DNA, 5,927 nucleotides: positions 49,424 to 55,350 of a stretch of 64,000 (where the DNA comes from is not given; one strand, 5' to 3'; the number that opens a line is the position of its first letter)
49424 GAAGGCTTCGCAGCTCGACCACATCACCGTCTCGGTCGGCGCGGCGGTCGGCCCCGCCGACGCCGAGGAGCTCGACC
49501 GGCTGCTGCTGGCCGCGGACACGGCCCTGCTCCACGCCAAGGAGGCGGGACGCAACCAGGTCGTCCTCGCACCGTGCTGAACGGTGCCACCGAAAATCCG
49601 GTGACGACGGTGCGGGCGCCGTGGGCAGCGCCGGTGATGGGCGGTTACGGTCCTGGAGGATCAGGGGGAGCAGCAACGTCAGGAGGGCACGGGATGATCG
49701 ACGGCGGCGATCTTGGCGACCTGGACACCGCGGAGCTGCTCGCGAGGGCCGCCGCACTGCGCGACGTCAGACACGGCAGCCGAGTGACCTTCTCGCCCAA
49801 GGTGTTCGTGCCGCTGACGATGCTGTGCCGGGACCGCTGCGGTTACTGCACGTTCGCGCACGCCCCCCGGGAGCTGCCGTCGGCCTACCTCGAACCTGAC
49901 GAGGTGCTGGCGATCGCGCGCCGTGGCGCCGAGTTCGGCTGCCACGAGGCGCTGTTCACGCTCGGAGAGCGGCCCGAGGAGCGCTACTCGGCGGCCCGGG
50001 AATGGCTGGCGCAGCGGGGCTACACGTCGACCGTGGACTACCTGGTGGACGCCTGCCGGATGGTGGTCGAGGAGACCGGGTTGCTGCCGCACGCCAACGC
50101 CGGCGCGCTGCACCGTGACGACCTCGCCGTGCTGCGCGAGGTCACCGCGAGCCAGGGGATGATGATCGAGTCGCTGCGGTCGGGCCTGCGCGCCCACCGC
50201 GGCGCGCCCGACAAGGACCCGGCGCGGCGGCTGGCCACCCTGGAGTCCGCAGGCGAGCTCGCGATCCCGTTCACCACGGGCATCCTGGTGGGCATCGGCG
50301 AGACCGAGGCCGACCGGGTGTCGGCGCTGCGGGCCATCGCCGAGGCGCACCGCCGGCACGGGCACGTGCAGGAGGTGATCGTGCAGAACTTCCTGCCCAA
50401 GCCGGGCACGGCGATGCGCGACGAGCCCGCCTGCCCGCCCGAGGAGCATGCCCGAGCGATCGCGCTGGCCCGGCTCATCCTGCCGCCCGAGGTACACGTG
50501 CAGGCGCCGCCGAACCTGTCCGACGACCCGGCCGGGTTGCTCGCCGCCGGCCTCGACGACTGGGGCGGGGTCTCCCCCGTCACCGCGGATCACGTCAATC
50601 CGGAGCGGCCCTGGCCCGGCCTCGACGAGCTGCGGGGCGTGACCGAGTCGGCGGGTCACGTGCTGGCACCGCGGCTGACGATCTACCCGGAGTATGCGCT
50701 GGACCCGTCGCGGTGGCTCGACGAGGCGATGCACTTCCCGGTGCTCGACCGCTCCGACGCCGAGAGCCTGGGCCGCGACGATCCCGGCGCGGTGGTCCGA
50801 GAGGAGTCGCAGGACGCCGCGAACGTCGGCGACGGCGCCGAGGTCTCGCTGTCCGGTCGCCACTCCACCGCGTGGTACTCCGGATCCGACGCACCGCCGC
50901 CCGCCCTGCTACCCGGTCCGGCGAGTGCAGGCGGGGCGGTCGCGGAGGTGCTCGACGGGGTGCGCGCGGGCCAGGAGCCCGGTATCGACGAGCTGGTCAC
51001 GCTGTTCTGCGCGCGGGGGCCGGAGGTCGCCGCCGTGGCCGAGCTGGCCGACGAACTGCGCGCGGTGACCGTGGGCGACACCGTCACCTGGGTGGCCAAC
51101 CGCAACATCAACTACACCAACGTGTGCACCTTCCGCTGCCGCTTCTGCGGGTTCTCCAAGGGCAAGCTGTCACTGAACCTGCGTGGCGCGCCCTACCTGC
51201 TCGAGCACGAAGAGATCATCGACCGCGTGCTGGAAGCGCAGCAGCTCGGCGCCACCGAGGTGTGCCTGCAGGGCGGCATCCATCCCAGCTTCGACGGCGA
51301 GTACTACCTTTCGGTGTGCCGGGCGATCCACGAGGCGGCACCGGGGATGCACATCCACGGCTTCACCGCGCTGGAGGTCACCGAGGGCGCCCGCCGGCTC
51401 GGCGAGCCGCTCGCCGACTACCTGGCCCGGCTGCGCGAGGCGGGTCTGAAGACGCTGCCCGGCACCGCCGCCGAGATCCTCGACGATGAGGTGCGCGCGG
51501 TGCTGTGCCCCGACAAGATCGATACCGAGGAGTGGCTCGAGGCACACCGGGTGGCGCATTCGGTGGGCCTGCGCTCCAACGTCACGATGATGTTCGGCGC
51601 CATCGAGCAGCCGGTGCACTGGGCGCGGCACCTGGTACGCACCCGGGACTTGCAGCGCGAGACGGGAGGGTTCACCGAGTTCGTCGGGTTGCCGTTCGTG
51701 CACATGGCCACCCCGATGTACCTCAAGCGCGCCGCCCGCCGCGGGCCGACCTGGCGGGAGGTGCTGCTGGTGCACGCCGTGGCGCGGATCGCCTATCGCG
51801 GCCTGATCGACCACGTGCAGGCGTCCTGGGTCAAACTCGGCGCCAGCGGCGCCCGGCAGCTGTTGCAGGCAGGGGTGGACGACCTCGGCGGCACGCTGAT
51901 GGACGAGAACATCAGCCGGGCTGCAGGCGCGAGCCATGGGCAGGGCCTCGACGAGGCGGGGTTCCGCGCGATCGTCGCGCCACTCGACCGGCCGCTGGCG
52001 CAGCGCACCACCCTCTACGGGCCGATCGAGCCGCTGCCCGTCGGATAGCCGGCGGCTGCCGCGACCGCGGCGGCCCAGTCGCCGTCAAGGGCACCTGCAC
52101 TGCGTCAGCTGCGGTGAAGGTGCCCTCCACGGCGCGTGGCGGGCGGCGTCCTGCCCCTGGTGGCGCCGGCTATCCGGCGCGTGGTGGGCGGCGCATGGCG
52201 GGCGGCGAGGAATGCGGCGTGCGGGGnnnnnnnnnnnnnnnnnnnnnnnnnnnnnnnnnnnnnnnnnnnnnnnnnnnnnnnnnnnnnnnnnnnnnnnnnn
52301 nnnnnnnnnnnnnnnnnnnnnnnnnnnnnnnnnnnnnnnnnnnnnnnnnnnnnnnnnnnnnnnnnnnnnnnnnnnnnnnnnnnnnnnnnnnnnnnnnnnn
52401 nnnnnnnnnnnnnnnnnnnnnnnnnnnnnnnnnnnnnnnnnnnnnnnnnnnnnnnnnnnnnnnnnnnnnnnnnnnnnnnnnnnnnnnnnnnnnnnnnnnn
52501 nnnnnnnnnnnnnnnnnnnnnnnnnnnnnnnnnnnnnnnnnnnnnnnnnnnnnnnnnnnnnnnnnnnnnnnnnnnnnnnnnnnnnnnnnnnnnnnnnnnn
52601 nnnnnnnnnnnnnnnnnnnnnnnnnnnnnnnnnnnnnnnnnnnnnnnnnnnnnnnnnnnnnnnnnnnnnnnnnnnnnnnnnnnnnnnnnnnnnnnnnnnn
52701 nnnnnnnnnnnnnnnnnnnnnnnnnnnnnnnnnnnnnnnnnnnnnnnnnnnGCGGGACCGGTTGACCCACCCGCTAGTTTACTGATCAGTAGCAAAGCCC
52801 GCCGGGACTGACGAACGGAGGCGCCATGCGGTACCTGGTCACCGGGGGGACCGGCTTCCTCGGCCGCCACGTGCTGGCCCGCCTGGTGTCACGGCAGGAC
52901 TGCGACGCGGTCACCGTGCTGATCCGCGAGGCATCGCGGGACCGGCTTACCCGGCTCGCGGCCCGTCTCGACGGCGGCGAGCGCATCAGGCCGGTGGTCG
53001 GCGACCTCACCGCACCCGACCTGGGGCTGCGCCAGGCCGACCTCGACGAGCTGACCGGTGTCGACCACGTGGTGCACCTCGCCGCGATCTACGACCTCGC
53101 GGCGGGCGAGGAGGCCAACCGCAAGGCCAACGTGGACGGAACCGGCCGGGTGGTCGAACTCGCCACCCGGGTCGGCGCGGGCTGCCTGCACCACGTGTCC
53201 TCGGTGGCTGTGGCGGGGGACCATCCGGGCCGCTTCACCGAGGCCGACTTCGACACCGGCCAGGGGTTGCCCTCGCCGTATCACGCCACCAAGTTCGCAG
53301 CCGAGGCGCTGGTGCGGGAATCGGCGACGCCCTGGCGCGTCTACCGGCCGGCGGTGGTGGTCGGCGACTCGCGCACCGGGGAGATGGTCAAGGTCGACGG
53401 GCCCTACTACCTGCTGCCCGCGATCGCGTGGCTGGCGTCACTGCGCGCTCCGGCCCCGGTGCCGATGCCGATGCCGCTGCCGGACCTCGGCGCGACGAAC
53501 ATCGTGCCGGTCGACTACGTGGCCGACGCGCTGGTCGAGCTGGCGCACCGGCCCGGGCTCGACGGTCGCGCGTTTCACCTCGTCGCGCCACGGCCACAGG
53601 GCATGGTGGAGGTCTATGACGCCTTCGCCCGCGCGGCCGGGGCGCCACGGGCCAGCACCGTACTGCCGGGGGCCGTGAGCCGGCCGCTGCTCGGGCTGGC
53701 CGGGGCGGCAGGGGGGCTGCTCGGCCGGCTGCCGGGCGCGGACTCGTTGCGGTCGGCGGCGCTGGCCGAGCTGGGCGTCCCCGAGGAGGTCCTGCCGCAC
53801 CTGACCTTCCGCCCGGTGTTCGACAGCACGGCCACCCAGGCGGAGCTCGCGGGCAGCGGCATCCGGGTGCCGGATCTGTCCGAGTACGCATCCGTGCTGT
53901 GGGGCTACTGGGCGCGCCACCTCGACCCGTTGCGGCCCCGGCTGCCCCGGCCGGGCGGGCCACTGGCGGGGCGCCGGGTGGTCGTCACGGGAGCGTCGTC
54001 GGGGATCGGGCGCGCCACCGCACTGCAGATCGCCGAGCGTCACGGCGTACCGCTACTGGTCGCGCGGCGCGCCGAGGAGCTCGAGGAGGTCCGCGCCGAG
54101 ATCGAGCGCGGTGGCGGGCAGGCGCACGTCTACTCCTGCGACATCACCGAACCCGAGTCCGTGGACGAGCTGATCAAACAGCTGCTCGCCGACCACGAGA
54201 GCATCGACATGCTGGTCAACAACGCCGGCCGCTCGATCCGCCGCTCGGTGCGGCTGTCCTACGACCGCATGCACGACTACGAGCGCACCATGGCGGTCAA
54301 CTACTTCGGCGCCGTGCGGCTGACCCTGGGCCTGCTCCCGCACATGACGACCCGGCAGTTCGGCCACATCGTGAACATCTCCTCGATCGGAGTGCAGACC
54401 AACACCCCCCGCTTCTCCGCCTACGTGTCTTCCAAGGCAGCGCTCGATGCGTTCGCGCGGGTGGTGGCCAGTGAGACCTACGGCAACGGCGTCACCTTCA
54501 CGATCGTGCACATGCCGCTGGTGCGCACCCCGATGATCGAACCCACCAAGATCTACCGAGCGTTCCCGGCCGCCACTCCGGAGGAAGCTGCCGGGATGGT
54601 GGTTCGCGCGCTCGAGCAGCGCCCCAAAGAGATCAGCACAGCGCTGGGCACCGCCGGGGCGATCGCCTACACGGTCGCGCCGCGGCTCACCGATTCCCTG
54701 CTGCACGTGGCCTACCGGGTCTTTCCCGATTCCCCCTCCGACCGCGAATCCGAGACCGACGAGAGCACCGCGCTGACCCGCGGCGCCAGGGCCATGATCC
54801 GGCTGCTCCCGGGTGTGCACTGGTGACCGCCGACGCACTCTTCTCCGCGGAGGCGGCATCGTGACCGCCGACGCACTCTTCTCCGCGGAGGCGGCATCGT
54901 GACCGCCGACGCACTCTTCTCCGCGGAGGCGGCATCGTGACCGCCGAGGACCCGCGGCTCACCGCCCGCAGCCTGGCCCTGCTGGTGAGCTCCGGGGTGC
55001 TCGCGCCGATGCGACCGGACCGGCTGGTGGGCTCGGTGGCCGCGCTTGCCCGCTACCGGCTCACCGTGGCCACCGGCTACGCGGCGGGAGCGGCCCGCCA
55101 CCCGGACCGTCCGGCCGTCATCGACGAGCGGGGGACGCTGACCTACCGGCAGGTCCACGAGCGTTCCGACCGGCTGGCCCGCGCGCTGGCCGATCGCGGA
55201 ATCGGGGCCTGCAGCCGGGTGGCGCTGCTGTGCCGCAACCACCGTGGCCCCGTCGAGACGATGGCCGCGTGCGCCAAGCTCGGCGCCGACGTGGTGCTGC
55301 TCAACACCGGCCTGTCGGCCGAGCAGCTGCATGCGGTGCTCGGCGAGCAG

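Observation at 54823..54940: Triple perfect 38-bp tandem repeat creating three identical SD + GTG + 13-codon mini-ORFs chained by GTGA overlaps ahead of the acyl-CoA synthetase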

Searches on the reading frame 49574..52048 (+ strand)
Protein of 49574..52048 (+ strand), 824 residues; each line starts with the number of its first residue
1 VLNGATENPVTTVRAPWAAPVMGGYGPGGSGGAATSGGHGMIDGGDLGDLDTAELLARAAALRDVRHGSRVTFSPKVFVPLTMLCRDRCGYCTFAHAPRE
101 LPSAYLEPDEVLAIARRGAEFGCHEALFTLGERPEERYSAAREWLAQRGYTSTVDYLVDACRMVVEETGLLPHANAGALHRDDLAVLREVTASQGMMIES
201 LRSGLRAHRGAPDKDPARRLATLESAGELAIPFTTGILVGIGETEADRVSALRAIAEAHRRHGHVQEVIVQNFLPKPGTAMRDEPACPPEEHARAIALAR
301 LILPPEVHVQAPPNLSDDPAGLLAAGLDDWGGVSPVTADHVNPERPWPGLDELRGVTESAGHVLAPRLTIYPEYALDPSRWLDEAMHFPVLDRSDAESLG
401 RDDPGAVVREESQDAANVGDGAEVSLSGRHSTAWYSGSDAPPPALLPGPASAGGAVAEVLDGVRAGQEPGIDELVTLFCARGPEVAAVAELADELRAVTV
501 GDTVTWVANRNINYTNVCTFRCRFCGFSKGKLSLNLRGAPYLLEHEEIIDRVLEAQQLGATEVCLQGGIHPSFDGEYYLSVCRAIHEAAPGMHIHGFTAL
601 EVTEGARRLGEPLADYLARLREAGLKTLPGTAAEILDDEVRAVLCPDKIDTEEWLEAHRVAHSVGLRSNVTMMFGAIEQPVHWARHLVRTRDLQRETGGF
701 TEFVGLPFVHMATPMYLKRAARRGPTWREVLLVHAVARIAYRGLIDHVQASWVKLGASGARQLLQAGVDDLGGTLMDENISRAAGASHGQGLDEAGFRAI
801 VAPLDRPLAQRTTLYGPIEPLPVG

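Call 6: search_protein_families(library=pfam, proteins=[window:49574-52048:+])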
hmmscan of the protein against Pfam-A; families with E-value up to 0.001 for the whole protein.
window:49574-52048:+ (824 aa): 2 families
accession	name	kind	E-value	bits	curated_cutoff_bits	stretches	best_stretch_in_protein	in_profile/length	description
PF04055.27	Radical_SAM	-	1.7e-34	119.8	29.5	2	512-675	1-150/166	Radical SAM superfamily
PF19288.4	CofH_C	-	5.4e-11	42.8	27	1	699-789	3-92/125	CofH/MqnC C-terminal region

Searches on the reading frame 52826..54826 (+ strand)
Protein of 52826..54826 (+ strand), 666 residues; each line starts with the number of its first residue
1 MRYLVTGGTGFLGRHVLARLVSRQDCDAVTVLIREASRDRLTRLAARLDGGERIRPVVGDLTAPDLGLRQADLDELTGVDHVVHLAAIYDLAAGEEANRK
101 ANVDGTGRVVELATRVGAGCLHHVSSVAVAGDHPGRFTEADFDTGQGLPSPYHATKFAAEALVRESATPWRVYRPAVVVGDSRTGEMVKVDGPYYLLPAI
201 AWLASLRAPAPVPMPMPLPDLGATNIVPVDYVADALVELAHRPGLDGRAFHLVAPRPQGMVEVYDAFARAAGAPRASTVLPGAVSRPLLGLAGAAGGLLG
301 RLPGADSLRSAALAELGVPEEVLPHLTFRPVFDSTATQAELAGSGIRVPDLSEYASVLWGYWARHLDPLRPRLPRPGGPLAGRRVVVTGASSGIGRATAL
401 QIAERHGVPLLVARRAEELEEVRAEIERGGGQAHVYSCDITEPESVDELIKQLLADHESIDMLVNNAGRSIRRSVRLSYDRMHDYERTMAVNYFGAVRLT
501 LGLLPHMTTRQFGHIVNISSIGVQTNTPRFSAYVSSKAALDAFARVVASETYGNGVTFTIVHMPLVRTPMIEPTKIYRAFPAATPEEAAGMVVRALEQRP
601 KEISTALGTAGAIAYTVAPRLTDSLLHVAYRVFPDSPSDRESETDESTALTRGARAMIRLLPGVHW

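Call 6: search_protein_families(library=pfam, proteins=[window:52826-54826:+])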
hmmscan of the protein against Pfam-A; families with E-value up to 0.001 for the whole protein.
window:52826-54826:+ (666 aa): 11 families
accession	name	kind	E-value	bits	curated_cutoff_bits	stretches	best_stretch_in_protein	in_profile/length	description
PF00106.31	adh_short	-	4.8e-50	170.2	26.6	1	384-573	2-189/195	short chain dehydrogenase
PF07993.18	NAD_binding_4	-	9.3e-44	149.9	20.1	1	5-235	1-257/258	Male sterility protein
PF13561.12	adh_short_C2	-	1e-37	130.4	27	1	389-579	1-189/236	Enoyl-(Acyl carrier protein) reductase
PF01370.27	Epimerase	-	1.3e-25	90.6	20.9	1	4-178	2-172/240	NAD dependent epimerase/dehydratase family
PF08659.16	KR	-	8.6e-19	68.6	22.6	1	385-549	3-165/180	KR domain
PF13460.12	NAD_binding_10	-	7.2e-17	62.3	27.2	2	7-185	1-153/184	NAD(P)H-binding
PF01073.25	3Beta_HSD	-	5.3e-14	52.4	22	1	4-166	1-160/280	3-beta hydroxysteroid dehydrogenase/isomerase family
PF16363.11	GDP_Man_Dehyd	-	1.3e-11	45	27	1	4-165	1-166/332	GDP-mannose 4,6 dehydratase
PF04321.23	RmlD_sub_bind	-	4.4e-10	39.5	27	1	1-183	1-156/287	RmlD substrate binding domain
PF02719.21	Polysacc_synt_2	-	1.1e-06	28.5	20.2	1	4-124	2-126/293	Polysaccharide biosynthesis protein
PF03435.24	Sacchrp_dh_NADP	-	2.2e-05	25.2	25.1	0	385-467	1-76/129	Saccharopine dehydrogenase NADP binding domain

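Call 8: find_encoding_contigs(protein=window:52826-54826:+, flank=3000, max_places=10)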
Protein window:52826-54826:+ (666 aa): no gene with exactly this product is on record in the collection.

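Call 9: find_related_loci(query=window:52826-54826:+, collection=genome_contigs, flank=4000)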
Query window:52826-54826:+ (666 aa) in genome_contigs; peptide patterns used: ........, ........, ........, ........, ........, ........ (x = any residue, [..] = any of these).
245 stretches matched a pattern; 133 encode a relative of the query (tblastn E <= 1e-3); the best 80 are kept; 80 distinct loci.
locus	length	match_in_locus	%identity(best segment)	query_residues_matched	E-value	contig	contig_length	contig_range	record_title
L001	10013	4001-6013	68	1-666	0e+0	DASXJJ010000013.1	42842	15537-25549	MAG TPA_asm: Pseudonocardia sp. isolate SMAG_U5245 k141_170144, whole genome shotgun sequence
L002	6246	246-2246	67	1-666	0e+0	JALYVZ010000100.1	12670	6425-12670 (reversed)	MAG: Actinomycetota bacterium isolate LAG bin56 SD1464_NODE_1263_length_12670_cov_2.733078, whole genome shotgun sequenc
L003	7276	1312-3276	63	3-666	0e+0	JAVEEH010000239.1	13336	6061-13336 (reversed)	MAG: Frankiaceae bacterium isolate BP_196 scaffold_2990698, whole genome shotgun sequence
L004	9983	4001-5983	60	3-666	0e+0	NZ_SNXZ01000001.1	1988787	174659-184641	Labedaea rhizosphaerae strain DSM 45361 Ga0310470_101, whole genome shotgun sequence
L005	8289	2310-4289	59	3-666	0e+0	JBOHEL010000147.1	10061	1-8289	MAG: Sciscionella sp. isolate SE1509_metabat2.bin.19 NODE_1835_length_10061_cov_2.266157, whole genome shotgun sequence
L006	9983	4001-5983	58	3-666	0e+0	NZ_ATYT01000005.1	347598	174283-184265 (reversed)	Thermocrispum municipale DSM 44069 YWMDRAFT_scaffold_3.4_C, whole genome shotgun sequence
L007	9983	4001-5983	59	3-666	0e+0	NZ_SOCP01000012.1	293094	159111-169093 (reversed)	Actinophytocola oryzae strain DSM 45499 Ga0181036_112, whole genome shotgun sequence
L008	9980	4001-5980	59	3-666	0e+0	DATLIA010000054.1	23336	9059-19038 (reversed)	MAG TPA_asm: Actinokineospora sp. isolate SMAG_U13655 k141_4652423, whole genome shotgun sequence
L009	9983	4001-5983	60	3-666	0e+0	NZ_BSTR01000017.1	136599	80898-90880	Actinokineospora sp. NBRC 105648 sequence017, whole genome shotgun sequence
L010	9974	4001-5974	60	3-666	0e+0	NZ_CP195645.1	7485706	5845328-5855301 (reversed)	Actinokineospora sp. HUAS TT18 chromosome, complete genome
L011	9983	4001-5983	57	3-666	0e+0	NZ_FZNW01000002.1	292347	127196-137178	Haloechinothrix alba strain DSM 45207, whole genome shotgun sequence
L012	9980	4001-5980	58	3-666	0e+0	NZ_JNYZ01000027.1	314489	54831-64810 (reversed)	Amycolatopsis jejuensis strain NRRL B-24427 contig27.1, whole genome shotgun sequence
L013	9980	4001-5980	57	3-666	0e+0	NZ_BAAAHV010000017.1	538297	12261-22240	Amycolatopsis albidoflavus strain JCM 11300 sequence17, whole genome shotgun sequence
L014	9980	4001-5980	58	3-666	0e+0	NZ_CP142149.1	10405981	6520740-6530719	Amycolatopsis rhabdoformis strain NCIMB 14900 chromosome, complete genome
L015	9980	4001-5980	57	3-666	0e+0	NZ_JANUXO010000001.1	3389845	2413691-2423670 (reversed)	Amycolatopsis sp. PS_44_ISF1 Scaffold_001, whole genome shotgun sequence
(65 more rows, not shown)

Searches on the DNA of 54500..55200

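Call 34: search_rna_families(source=window, start=54500, end=55200, threshold=evalue, max_evalue=10)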
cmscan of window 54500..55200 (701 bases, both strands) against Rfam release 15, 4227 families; matches with E-value up to 10: 5.
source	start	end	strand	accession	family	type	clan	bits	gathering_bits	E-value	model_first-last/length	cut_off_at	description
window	55035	55097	+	RF03412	mir-1915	Gene; miRNA;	-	20.3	95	1.7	1-73/73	no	mir-1915 microRNA precursor family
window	54761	54810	-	RF03847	mir-1538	Gene; miRNA;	-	16.5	78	2.8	1-58/58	no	mir-1538 microRNA precursor family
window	54755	54820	-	RF03017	RT-13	Gene; sRNA;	-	15.1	69.1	6.1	1-67/67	no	RT-13 RNA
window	54825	54937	+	RF02344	ar14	Gene; sRNA;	-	14.5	58.8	3.2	1-123/123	no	Alphaproteobacterial ar14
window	54596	54633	+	RF01550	TB8Cs3H1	Gene; snRNA; snoRNA; HACA-box;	-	13.8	45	6.3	1-63/63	no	Trypanosomatid snoRNA TB8Cs3H1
